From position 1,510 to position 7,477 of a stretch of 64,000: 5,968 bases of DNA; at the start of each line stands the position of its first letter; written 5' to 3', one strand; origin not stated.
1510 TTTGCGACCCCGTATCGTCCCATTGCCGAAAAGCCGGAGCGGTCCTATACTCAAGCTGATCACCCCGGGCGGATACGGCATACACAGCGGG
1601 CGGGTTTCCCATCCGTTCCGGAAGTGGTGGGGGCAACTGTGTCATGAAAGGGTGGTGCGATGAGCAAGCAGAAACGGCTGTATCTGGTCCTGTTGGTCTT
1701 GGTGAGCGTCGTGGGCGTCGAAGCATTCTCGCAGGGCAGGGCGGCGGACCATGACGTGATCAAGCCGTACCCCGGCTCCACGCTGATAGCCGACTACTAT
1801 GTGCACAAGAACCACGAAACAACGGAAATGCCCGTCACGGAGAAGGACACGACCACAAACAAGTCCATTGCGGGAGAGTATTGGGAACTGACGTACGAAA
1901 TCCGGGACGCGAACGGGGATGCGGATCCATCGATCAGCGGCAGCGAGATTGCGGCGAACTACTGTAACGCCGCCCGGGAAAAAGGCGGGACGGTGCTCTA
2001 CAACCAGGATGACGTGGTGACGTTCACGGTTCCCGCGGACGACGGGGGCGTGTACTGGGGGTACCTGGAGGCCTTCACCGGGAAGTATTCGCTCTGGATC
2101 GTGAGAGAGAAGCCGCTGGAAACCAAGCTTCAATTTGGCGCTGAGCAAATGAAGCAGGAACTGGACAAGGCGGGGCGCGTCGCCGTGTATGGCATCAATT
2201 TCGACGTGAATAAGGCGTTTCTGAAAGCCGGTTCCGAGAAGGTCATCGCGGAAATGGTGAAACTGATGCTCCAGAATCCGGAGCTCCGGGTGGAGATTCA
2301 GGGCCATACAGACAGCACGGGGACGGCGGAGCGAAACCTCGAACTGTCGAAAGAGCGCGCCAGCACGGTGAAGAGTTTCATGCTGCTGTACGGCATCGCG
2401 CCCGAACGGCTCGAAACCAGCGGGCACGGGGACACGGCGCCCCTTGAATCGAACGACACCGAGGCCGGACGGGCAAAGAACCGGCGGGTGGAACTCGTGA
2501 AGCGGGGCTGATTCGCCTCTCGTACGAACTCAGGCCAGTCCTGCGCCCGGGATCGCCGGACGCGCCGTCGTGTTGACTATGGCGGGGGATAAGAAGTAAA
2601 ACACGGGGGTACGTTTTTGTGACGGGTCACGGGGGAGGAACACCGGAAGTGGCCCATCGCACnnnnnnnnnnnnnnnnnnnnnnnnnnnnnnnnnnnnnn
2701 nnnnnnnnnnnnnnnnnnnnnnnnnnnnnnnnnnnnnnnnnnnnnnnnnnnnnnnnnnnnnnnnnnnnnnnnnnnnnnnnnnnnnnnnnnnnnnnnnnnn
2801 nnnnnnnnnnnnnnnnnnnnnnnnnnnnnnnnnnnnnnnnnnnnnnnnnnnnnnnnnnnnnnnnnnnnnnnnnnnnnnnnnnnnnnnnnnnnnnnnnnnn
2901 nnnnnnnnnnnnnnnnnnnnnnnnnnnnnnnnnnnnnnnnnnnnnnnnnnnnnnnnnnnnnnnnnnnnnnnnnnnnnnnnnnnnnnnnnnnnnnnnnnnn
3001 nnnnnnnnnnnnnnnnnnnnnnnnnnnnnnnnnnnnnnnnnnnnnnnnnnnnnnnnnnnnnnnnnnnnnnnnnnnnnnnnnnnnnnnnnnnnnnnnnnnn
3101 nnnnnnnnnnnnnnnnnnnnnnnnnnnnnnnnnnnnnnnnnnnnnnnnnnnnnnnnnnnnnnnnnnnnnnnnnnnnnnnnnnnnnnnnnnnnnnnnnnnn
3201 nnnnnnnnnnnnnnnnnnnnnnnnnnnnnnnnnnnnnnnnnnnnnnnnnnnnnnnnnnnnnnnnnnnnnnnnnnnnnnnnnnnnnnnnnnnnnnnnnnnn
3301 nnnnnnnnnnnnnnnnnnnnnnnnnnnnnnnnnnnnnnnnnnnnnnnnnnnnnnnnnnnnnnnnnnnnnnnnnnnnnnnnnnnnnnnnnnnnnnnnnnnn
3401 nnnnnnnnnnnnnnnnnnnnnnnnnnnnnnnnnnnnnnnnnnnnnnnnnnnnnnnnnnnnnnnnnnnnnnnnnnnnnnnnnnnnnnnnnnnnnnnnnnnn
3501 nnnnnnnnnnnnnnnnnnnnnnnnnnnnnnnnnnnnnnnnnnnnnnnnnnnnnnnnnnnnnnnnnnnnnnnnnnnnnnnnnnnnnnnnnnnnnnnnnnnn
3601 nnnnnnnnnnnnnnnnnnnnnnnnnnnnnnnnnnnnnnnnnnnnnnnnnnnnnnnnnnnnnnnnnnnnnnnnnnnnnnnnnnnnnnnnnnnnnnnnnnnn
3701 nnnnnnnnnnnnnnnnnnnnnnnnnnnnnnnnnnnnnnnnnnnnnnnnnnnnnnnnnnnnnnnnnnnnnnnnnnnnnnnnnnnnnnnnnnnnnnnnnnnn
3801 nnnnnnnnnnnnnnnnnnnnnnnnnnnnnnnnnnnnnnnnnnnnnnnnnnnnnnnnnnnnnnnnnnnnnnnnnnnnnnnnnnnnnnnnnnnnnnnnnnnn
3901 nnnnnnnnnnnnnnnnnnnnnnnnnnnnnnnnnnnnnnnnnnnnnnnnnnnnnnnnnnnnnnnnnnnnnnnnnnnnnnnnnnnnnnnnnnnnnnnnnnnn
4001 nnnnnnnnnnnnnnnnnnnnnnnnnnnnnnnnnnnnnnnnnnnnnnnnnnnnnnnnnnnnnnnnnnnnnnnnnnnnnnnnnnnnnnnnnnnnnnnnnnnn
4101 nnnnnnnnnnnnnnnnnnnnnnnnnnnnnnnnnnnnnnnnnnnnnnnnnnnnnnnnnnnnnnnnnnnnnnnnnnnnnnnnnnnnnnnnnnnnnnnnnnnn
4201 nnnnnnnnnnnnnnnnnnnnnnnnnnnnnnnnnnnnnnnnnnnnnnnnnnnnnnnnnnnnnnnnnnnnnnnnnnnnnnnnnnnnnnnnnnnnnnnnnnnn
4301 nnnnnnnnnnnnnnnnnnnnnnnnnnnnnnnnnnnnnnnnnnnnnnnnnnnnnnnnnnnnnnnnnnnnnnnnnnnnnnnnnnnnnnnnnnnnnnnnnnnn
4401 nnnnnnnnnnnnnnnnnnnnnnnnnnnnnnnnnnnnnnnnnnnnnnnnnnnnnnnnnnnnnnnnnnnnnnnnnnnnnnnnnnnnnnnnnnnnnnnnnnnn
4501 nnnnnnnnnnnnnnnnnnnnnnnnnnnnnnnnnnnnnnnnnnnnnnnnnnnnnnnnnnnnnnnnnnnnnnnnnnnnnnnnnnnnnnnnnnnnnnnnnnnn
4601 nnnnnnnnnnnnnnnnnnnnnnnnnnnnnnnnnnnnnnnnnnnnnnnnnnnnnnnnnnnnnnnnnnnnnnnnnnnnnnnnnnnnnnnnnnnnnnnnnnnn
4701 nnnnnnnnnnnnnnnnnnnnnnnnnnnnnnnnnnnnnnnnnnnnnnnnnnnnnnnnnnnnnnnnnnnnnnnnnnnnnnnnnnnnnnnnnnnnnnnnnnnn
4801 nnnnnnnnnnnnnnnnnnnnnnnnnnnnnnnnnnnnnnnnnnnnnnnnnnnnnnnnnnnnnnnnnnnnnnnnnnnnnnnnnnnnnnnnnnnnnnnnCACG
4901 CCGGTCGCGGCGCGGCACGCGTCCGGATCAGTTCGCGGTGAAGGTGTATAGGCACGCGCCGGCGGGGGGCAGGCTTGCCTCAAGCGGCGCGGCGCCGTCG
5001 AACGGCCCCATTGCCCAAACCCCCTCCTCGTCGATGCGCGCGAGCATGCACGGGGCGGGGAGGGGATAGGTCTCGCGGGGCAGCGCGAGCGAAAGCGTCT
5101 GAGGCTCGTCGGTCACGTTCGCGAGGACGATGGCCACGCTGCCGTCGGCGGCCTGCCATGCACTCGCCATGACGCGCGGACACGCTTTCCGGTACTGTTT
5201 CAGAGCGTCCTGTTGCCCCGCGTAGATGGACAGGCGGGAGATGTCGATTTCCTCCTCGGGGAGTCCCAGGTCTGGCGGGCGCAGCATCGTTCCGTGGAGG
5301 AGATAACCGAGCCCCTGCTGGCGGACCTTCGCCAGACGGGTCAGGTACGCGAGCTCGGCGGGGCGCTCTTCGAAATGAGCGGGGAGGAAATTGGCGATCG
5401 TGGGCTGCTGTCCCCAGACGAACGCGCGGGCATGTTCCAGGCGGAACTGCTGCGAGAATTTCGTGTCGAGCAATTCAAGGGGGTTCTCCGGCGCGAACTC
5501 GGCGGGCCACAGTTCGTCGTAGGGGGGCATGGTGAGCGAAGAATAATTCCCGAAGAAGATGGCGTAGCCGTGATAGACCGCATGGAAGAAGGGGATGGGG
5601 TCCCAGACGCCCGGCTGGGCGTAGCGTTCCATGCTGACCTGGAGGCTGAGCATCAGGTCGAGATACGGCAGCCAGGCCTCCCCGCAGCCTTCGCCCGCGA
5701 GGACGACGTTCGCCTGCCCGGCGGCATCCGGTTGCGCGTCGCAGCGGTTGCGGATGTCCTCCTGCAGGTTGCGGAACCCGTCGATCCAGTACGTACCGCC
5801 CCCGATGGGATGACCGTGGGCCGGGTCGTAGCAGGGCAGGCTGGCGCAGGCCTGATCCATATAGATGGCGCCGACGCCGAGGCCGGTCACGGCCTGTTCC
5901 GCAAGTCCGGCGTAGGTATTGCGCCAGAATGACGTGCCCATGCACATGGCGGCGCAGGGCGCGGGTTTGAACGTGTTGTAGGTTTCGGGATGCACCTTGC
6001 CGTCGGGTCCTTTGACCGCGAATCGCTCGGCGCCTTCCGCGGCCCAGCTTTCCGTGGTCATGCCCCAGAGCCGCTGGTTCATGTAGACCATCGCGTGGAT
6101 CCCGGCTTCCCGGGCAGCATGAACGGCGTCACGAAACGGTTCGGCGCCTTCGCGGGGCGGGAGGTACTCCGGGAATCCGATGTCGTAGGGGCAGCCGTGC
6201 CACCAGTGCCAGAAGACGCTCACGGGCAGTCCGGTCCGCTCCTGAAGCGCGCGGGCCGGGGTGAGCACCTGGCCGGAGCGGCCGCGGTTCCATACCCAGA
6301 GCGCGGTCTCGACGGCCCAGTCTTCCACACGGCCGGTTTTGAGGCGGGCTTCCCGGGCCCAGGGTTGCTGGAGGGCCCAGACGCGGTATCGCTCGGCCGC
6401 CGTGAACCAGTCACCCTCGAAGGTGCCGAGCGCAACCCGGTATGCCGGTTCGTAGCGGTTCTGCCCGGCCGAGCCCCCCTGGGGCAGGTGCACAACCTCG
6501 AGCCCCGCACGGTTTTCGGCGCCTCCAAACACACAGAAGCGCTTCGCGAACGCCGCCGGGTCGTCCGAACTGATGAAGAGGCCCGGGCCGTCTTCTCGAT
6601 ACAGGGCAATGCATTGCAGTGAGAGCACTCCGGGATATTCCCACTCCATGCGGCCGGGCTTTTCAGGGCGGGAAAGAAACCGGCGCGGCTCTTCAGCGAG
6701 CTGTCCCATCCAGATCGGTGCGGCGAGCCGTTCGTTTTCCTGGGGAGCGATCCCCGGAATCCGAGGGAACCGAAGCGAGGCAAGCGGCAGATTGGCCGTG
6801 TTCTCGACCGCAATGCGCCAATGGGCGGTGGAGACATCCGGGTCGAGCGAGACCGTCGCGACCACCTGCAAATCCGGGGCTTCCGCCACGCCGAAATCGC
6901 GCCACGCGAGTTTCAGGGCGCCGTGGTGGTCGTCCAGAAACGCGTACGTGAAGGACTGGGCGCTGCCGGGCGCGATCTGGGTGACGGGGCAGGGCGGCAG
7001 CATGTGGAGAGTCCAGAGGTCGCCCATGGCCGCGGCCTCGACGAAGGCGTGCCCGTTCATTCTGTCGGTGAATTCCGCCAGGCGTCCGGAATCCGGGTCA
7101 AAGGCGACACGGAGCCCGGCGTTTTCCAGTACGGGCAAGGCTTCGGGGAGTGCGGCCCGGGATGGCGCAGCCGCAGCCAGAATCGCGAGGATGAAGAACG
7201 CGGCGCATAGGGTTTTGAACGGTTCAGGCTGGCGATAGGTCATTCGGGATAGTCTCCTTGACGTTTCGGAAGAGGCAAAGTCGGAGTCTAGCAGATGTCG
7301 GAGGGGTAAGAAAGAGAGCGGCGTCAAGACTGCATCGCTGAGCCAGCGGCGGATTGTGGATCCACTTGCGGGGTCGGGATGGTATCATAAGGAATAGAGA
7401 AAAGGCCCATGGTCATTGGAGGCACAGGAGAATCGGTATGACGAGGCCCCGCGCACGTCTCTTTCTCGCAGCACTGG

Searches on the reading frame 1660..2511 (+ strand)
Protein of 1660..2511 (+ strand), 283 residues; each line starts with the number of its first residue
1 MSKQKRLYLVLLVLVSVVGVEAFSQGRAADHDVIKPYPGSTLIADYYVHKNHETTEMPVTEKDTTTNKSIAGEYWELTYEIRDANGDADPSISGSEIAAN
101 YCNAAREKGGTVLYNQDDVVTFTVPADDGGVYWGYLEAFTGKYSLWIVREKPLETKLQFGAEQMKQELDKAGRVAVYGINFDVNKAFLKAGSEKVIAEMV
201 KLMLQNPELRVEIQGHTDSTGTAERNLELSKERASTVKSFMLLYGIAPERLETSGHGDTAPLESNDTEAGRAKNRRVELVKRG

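Call 16: search_protein_families(library=pfam, proteins=[window:1660-2511:+], max_evalue=0.01)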
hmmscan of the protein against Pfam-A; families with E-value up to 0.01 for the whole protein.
window:1660-2511:+ (283 aa): 1 family
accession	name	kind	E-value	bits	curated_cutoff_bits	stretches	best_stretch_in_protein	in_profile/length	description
PF00691.25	OmpA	-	1.4e-21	77.1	27.2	1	181-275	2-98/98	OmpA family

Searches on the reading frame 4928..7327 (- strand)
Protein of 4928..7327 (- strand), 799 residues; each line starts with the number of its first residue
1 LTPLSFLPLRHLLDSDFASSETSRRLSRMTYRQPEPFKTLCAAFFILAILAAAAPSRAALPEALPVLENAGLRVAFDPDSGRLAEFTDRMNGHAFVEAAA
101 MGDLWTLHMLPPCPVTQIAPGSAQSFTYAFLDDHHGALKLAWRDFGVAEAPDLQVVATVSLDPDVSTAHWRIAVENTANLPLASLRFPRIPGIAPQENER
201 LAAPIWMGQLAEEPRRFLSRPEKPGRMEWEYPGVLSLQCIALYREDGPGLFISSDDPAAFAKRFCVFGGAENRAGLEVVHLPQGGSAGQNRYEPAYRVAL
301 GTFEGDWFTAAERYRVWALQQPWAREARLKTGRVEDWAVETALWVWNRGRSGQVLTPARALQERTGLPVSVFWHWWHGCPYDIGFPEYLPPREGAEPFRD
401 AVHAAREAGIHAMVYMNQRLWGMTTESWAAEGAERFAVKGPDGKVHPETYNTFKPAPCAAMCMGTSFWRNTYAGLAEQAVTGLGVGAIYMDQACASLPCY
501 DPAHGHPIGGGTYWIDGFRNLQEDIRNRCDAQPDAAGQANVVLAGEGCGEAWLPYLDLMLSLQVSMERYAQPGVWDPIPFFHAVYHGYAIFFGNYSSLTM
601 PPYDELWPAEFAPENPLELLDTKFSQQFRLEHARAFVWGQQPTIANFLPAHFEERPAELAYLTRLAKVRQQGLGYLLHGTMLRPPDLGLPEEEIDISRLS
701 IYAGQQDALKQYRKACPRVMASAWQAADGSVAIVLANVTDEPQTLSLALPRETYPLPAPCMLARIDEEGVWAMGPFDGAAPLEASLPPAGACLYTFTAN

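Call 16: search_protein_families(library=pfam, proteins=[window:4928-7327:-], max_evalue=0.01)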
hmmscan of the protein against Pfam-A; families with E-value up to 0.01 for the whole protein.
window:4928-7327:- (799 aa): 2 families
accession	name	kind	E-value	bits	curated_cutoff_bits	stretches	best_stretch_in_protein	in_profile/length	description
PF19773.5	DUF6259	-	1.4e-110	369.6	28.7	1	292-595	1-300/300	Domain of unknown function (DUF6259)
PF17189.10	Glyco_hydro_30C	-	0.0011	19.6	22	1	719-750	17-48/65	Glycosyl hydrolase family 30 beta sandwich domain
